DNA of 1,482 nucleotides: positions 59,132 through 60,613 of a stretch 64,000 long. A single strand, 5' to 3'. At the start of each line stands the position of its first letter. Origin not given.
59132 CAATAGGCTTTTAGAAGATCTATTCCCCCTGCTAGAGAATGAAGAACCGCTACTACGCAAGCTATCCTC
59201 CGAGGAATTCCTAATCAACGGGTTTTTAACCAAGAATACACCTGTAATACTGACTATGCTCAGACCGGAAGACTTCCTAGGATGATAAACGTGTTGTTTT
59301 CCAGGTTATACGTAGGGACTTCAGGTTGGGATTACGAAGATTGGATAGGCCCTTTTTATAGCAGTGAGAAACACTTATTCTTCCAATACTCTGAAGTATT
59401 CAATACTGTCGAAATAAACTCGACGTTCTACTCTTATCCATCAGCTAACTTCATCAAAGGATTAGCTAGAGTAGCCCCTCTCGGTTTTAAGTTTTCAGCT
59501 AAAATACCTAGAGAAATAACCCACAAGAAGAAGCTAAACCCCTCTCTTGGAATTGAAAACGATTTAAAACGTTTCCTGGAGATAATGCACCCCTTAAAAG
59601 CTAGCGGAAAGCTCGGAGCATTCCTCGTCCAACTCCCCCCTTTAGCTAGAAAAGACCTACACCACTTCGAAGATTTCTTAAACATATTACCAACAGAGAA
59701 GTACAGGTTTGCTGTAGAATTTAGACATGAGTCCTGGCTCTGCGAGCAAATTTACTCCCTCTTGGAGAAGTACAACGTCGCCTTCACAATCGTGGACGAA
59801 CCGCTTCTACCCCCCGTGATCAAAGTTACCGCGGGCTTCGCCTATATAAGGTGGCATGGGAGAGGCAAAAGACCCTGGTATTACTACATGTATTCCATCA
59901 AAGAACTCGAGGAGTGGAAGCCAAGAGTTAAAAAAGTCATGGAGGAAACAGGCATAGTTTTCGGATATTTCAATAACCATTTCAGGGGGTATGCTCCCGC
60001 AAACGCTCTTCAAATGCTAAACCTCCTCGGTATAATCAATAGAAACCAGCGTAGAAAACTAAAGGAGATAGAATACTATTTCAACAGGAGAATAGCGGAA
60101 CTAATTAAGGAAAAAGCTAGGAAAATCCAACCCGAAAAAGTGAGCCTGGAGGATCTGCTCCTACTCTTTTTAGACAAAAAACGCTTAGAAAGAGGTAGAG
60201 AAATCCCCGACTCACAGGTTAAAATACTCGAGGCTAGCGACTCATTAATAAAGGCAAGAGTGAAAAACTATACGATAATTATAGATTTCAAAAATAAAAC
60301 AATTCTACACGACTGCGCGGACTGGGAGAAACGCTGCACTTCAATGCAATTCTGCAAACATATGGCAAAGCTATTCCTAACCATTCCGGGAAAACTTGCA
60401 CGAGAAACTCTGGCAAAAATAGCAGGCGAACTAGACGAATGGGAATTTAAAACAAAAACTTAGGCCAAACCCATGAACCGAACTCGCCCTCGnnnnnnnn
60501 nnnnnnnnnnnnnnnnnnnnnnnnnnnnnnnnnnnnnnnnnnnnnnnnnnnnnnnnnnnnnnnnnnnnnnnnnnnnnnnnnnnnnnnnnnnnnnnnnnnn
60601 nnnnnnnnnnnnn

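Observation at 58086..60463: Catalytically dead HerA-like protein translationally coupled to a DUF72-SWIM fusion: a candidate uncharacterised nucleic-acid system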

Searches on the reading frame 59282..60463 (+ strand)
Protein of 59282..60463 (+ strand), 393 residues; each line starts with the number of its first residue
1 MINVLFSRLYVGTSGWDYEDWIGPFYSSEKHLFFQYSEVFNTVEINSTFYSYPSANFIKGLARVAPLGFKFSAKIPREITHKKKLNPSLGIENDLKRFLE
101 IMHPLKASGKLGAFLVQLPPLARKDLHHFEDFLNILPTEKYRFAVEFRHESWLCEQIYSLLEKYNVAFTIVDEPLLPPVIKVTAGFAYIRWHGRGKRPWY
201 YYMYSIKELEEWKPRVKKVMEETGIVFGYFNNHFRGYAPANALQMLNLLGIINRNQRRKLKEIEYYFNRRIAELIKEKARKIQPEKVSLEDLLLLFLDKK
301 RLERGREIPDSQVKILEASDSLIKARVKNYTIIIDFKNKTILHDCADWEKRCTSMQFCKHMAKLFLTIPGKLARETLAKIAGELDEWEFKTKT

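Call 3: search_protein_families(library=pfam, proteins=[window:59282-60463:+], max_evalue=1)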
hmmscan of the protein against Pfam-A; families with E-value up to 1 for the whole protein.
window:59282-60463:+ (393 aa): 2 families
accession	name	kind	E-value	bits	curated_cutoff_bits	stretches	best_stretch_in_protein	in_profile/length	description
PF01904.24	DUF72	-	3e-60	204.4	25.3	1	33-247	11-216/217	Protein of unknown function DUF72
PF00067.27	p450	-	0.058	12.6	22.8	1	241-308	190-258/462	Cytochrome P450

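Call 4: search_protein_families(library=ncbifam, proteins=[window:59282-60463:+], max_evalue=1)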
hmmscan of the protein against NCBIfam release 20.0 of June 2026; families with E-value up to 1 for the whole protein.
window:59282-60463:+ (393 aa): 2 families
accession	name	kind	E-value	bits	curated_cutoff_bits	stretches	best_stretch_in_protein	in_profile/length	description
NF007637.0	PRK10302.1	equivalog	3.1e-16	59.4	412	1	9-153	2-137/272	hypothetical protein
NF053675.1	pilus_reg_Snf2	equivalog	0.014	13.5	1100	1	310-364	19-69/1029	pilus expression-regulating Snf2 family helicase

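Call 28: find_homologous_proteins(query=window:59282-60463:+, max_evalue=1e-20)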
Query window:59282-60463:+ (393 aa): 3328 proteins with E <= 1e-20 among 8000 candidates; the best 120 are listed.
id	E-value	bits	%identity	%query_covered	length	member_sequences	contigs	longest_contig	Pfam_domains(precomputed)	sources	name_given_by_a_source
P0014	4.9e-267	903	100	100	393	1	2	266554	PF01904.25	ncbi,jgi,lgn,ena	-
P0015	5.7e-211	719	76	99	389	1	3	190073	PF01904.25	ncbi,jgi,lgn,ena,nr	ncbi:MAG: hypothetical protein DRJ38_05860 [Thermoprotei archaeon]|nr:MAG: hypothetical protein DRJ3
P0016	3.9e-206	703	76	97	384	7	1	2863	PF01904.25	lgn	-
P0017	1.7e-198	677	72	98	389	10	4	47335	PF01904.25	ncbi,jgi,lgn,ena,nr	ncbi:MAG: hypothetical protein DRJ39_02005 [Thermoprotei archaeon]|nr:MAG: hypothetical protein DRJ3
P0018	8.7e-153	527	72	77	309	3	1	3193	PF01904.25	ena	-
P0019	4.7e-145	501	54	98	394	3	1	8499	PF01904.25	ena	-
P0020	9.8e-141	487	54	97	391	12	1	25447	PF01904.25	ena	-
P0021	6.3e-138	478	53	97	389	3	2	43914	PF01904.25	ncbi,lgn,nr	ncbi:MAG: DUF72 domain-containing protein [Armatimonadota bacterium]|nr:DUF72 domain-containing prot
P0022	8.9e-138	478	53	97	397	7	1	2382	PF01904.25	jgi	jgi:uncharacterized protein YecE (DUF72 family)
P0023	8.4e-137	474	54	98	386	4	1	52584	PF01904.25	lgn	-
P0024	4.7e-136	472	53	97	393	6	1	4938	PF01904.25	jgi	-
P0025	9.4e-136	471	52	98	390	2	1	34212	PF01904.25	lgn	-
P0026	3.6e-135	469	54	99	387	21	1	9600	PF01904.25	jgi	jgi:uncharacterized protein YecE (DUF72 family)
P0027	4.9e-135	469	53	99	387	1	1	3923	PF01904.25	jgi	jgi:uncharacterized protein YecE (DUF72 family)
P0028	5.6e-135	468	52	98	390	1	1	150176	PF01904.25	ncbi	-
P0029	1.6e-134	467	53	98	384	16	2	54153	PF01904.25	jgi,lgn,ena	-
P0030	1.7e-134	467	54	97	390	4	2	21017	PF01904.25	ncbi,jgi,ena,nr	ncbi:MAG: DUF72 domain-containing protein [Thermoproteales archaeon]|nr:DUF72 domain-containing prot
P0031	5.1e-134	465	52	98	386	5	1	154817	PF01904.25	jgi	-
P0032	2.3e-133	463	52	98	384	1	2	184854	PF01904.25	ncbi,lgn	ncbi:MAG: DUF72 domain-containing protein [Candidatus Asgardarchaeia archaeon]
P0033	2.3e-133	463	53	98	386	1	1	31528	PF01904.25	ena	-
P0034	2.4e-133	463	54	97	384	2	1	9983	PF01904.25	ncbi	-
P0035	6.5e-133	462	52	99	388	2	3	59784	PF01904.25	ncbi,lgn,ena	ncbi:MAG: DUF72 domain-containing protein [Nitrososphaeria archaeon]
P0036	8.8e-132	458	51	99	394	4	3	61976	PF01904.25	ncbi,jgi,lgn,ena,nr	ncbi:MAG: hypothetical protein DRJ51_07215 [Thermoprotei archaeon]|nr:MAG: hypothetical protein DRJ5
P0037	5.2e-131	455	52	98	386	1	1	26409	PF01904.25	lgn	-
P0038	1.7e-130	454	52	98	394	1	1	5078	PF01904.25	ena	-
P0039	3.6e-130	452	52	99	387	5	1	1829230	PF01904.25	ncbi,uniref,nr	ncbi:DUF72 domain-containing protein [Infirmifilum sp. NZ]|uniref:DUF72 domain-containing protein n=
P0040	3.9e-129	449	51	98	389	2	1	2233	PF01904.25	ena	-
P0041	5.6e-129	449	51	98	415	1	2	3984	PF01904.25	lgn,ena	-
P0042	5.8e-129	449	51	97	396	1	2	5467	PF01904.25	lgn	-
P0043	8.4e-129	448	52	99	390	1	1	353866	PF01904.25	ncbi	ncbi:MAG: DUF72 domain-containing protein [Infirmifilum sp.]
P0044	1.3e-128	447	51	98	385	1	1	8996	PF01904.25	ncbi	-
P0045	1.6e-128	447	51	98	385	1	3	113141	PF01904.25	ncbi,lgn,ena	-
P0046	1.7e-128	447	51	98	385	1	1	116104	PF01904.25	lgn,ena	-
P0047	3.0e-128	446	53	99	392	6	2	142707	PF01904.25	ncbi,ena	-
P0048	5.3e-128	445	51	98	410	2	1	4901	PF01904.25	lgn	-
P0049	7.6e-128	445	51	98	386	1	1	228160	PF01904.25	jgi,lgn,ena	-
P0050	1.5e-127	444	52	98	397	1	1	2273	PF01904.25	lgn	-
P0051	5.1e-127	442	50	98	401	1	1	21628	PF01904.25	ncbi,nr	ncbi:MAG: DUF72 domain-containing protein [Candidatus Nezhaarchaeota archaeon]|nr:DUF72 domain-conta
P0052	8.3e-127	441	49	99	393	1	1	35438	PF01904.25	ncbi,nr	ncbi:MAG: DUF72 domain-containing protein [Nitrososphaeria archaeon]|nr:DUF72 domain-containing prot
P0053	8.5e-127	441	50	97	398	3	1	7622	PF01904.25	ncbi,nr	ncbi:MAG: DUF72 domain-containing protein [Thermoproteales archaeon]|nr:DUF72 domain-containing prot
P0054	9.8e-127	441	50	99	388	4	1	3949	PF01904.25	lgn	-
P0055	1.3e-126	441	51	97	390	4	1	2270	PF01904.25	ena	-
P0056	3.5e-126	439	53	97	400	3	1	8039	PF01904.25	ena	-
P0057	3.6e-126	439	50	97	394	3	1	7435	PF01904.25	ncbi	-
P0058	5.2e-126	439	50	97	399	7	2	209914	PF01904.25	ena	-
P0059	5.9e-126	439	51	98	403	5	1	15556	PF01904.25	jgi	-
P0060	9.1e-126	438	50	99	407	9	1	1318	PF01904.25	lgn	-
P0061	1.4e-125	437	49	99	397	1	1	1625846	PF01904.25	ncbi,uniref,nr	ncbi:DUF72 domain-containing protein [Infirmifilum lucidum]|uniref:DUF72 domain-containing protein n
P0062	2.4e-125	437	50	97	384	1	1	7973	PF01904.25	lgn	-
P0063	3.1e-125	436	49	99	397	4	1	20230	PF01904.25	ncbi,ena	-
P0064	4.9e-125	436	48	97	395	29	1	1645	PF01904.25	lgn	-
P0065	6.7e-125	435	51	98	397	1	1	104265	PF01904.25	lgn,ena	-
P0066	7.3e-125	435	50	97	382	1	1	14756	PF01904.25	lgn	-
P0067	1.2e-124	434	49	97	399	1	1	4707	PF01904.25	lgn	-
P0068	1.3e-124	434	49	97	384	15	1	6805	PF01904.25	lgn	-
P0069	1.5e-124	434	51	95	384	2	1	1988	PF01904.25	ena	-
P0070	2.6e-124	433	49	99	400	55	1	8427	PF01904.25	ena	-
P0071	3.1e-124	433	51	98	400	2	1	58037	PF01904.25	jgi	-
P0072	3.9e-124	433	50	99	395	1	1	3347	PF01904.25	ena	-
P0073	3.9e-124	433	52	97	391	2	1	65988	PF01904.25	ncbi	-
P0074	8.4e-124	432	52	98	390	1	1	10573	PF01904.25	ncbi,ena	-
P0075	8.7e-124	431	48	97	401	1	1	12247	PF01904.25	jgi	-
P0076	1.0e-123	431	48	98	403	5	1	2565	PF01904.25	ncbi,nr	ncbi:MAG: hypothetical protein DRJ56_08900 [Thermoprotei archaeon]|nr:MAG: hypothetical protein DRJ5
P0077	1.1e-123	431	48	98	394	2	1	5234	PF01904.25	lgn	-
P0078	1.3e-123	431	51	99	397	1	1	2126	PF01904.25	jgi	-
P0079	2.2e-123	430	50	97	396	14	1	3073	PF01904.25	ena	-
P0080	3.0e-123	430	49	98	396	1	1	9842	PF01904.25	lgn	-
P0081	3.6e-123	429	49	98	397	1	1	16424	PF01904.25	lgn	-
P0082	4.5e-123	429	49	98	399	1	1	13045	PF01904.25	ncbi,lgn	ncbi:MAG: DUF72 domain-containing protein [Candidatus Nezhaarchaeales archaeon]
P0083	6.7e-123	429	51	97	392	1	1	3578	PF01904.25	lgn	-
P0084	8.8e-123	428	49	97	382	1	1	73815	PF01904.25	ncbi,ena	-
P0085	1.6e-122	427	52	97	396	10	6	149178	PF01904.25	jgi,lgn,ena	-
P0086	1.9e-122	427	51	97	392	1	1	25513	PF01904.25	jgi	-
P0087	3.0e-122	426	50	97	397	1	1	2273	PF01904.25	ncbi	-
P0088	3.0e-122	426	49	97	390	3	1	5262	PF01904.25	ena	-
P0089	3.9e-122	426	49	99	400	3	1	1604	PF01904.25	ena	-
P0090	5.0e-122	426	50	98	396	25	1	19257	PF01904.25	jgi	-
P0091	5.2e-122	426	50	98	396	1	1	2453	PF01904.25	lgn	-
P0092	7.1e-122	425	50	97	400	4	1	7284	PF01904.25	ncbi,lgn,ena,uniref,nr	ncbi:MAG: hypothetical protein DRJ26_02115 [Candidatus Methanomethylicota archaeon]|uniref:DUF72 dom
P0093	9.3e-122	425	48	97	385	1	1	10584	PF01904.25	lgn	-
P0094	1.4e-121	424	50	97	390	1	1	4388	PF01904.25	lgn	-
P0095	1.6e-121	424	50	98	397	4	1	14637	PF01904.25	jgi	jgi:uncharacterized protein YecE (DUF72 family)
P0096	1.9e-121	424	49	98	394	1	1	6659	PF01904.25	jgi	jgi:uncharacterized protein YecE (DUF72 family)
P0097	2.3e-121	423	49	97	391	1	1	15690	PF01904.25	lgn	-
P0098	2.6e-121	423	49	98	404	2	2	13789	PF01904.25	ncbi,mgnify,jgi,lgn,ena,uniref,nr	ncbi:MAG: hypothetical protein DRJ33_01255 [Candidatus Methanomethylicota archaeon]|mgnify:CR=1 FL=1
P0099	3.3e-121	423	48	97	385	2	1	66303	PF01904.25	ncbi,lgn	-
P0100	3.4e-121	423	50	96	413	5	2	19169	PF01904.25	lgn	-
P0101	4.4e-121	423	49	97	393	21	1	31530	PF01904.25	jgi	-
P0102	6.4e-121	422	48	100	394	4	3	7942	PF01904.25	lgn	-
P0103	7.1e-121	422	49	97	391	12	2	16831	PF01904.25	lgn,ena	-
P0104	8.9e-121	422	49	98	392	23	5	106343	PF01904.25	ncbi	ncbi:MAG: DUF72 domain-containing protein [Thermofilum sp.]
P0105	1.1e-120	421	48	99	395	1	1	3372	PF01904.25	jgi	-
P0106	1.2e-120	421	50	97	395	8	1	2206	PF01904.25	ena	-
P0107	1.9e-120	420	48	98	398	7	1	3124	PF01904.25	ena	-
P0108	2.0e-120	420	56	84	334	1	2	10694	PF01904.25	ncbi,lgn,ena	-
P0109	2.5e-120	420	48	98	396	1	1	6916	PF01904.25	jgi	-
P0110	2.8e-120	420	47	97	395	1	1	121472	PF01904.25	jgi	-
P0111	4.4e-120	419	48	99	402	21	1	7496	PF01904.25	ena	-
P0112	4.9e-120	419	48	97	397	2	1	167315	PF01904.25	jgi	-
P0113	5.0e-120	419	48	97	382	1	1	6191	PF01904.25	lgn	-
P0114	5.1e-120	419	46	98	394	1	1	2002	PF01904.25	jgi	-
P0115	7.9e-120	418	48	97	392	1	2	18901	PF01904.25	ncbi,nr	ncbi:DUF72 domain-containing protein [Candidatus Bathyarchaeota archaeon]|nr:DUF72 domain-containing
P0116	1.3e-119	418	57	78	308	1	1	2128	PF01904.25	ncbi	ncbi:hypothetical protein DRJ16_07290, partial [Candidatus Woesearchaeota archaeon]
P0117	1.3e-119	418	49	99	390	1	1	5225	PF01904.25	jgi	-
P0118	1.6e-119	417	48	98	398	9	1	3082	PF01904.25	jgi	-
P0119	1.6e-119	417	47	98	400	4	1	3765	PF01904.25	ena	-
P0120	1.9e-119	417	49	97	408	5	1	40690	PF01904.25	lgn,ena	-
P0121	2.4e-119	417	48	99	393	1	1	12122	PF01904.25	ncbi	-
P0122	3.1e-119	416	49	98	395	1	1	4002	PF01904.25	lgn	-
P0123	3.4e-119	416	47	98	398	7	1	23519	PF01904.25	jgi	jgi:uncharacterized protein YecE (DUF72 family)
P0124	4.3e-119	416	48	99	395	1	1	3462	PF01904.25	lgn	-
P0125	5.5e-119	416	46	98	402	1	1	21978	PF01904.25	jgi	jgi:uncharacterized protein YecE (DUF72 family)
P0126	5.9e-119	416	45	100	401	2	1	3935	PF01904.25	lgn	-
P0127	9.5e-119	415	48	98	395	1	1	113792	PF01904.25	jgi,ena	jgi:uncharacterized protein YecE (DUF72 family)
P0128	1.0e-118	415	48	99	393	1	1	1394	PF01904.25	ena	-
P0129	1.1e-118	415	47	97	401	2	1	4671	PF01904.25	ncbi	ncbi:MAG: DUF72 domain-containing protein [Candidatus Bathyarchaeia archaeon]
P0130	1.1e-118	415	48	98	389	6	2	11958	PF01904.25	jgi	-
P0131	1.2e-118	415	47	98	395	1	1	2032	PF01904.25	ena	-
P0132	1.3e-118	414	49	98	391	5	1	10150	PF01904.25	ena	-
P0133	1.4e-118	414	49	98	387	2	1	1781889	PF01904.25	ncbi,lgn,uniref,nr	ncbi:protein of unknown function DUF72 [Thermofilum pendens Hrk 5]|uniref:DUF72 domain-containing pr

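Call 30: find_encoding_contigs(protein=P0133, flank=6000, max_places=1)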
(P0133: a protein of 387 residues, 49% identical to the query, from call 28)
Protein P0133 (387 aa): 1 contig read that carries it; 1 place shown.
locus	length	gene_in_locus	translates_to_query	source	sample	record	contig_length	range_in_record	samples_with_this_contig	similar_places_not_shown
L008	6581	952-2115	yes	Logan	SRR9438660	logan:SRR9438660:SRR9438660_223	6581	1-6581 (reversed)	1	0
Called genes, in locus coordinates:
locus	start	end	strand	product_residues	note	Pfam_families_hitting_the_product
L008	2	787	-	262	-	?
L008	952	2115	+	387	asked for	PF01904:DUF72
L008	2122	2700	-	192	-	PF04250:DUF429 (weak)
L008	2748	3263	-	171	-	PF06559:DCD_N (weak), PF22769:DCD, PF00692:dUTPase (weak)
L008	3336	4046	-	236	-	PF00730:HhH-GPD, PF10576:EndIII_4Fe-2S (weak)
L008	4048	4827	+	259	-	PF01975:SurE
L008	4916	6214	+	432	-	PF01266:DAO (faint), PF07992:Pyr_redox_2, PF13738:Pyr_redox_3, PF00070:Pyr_redox, PF02852:Pyr_redox_dim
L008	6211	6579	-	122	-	?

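Call 31: find_encoding_contigs(protein=P0032, flank=6000, max_places=1)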
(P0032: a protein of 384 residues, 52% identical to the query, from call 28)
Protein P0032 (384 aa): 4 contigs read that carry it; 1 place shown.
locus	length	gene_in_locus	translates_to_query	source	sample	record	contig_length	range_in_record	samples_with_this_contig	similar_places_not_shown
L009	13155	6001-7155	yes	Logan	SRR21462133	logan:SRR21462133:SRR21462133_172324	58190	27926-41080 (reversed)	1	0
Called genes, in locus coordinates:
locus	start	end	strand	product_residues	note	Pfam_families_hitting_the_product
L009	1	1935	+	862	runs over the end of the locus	PF00270:DEAD, PF04851:ResIII, PF00271:Helicase_C, PF19131:DUF5814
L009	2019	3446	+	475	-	PF01523:PmbA_TldD_1st, PF19290:PmbA_TldD_2nd, PF19289:PmbA_TldD_3rd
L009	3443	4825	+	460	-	PF01523:PmbA_TldD_1st, PF19290:PmbA_TldD_2nd, PF19289:PmbA_TldD_3rd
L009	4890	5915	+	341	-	PF00752:XPG_N, PF00867:XPG_I, PF01367:5_3_exonuc (weak)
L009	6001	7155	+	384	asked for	PF01904:DUF72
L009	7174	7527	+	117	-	-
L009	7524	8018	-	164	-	PF04008:Adenosine_kin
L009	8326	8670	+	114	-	-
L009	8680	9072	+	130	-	-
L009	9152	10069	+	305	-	PF23023:Anti-Pycsar_Apyc1, PF00753:Lactamase_B, PF13691:Lactamase_B_4, PF12706:Lactamase_B_2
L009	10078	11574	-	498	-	PF02629:CoA_binding, PF13380:CoA_binding_2, PF13607:Succ_CoA_lig, PF19045:Ligase_CoA_2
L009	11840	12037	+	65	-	-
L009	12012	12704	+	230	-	-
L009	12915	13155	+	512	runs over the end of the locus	PF01978:TrmB (faint), PF01409:tRNA-synt_2d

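Call 32: find_encoding_contigs(protein=P0035, flank=6000, max_places=1)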
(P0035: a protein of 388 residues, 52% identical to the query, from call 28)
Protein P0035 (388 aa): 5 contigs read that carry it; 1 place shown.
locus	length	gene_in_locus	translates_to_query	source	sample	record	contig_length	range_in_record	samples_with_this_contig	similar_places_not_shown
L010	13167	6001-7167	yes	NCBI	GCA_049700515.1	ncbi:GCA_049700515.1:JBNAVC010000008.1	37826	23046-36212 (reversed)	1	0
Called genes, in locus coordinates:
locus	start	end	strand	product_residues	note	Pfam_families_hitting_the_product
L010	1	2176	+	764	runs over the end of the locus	PF03104:DNA_pol_B_exo1, PF00136:DNA_pol_B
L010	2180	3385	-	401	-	PF01368:DHH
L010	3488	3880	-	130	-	-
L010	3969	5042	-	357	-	PF01637:ATPase_2, PF13191:AAA_16 (weak), PF13173:AAA_14 (faint), PF13401:AAA_22 (faint), PF21100:WHD_MCM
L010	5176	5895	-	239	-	PF01909:NTP_transf_2 (weak)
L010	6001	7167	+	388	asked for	PF01904:DUF72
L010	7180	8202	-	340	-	PF00752:XPG_N, PF00867:XPG_I, PF01367:5_3_exonuc (weak)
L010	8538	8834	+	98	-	PF05168:HEPN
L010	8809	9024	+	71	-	-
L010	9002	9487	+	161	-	PF01909:NTP_transf_2 (weak), PF18765:Polbeta (weak)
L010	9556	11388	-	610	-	PF02730:AFOR_N, PF01314:AFOR_C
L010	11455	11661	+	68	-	-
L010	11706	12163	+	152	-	-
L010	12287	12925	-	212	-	-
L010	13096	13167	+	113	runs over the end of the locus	PF12973:Cupin_7, PF00190:Cupin_1, PF05899:Cupin_3 (weak), PF02311:AraC_binding, PF07883:Cupin_2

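Call 41: search_protein_families(library=pfam, alignment_id=A4, max_evalue=10)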
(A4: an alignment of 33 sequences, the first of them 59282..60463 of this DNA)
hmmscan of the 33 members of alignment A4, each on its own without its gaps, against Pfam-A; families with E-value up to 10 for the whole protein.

A. member 1, window:59282-60463:+ (393 aa): 2 families
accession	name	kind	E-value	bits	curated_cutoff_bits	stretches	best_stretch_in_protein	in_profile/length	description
PF01904.24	DUF72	-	3e-60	204.4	25.3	1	33-247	11-216/217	Protein of unknown function DUF72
PF00067.27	p450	-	0.058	12.6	22.8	1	241-308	190-258/462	Cytochrome P450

B. families by the number of members that match (of 33 scanned): 35 families (the first 25 are shown)
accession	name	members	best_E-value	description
PF01904.24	DUF72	33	9.4e-67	Protein of unknown function DUF72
PF04434.22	SWIM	4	0.03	SWIM zinc finger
PF13390.11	DUF4108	2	0.048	Protein of unknown function (DUF4108)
PF18732.6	HEPN_AbiA_CTD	2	0.06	HEPN like, Abia C-terminal domain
PF09424.15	YqeY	1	0.0033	Yqey-like protein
PF02800.25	Gp_dh_C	1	0.013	Glyceraldehyde 3-phosphate dehydrogenase, C-terminal domain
PF03065.20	Glyco_hydro_57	1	0.016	Glycosyl hydrolase family 57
PF13241.12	NAD_binding_7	1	0.019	Putative NAD(P)-binding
PF01938.26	TRAM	1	0.022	TRAM domain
PF03962.21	Mnd1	1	0.038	Mnd1 HTH domain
PF20250.3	FapA_N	1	0.04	Flagellar Assembly Protein A N-terminal region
PF25007.1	DYH2-5-8_CC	1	0.045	Dynein axonemal heavy chain 2/5/8 coiled-coil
PF22139.1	XPD_arch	1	0.054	DNA repair helicase XPD, arch domain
PF00067.27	p450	1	0.058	Cytochrome P450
PF08389.18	Xpo1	1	0.06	Exportin 1-like protein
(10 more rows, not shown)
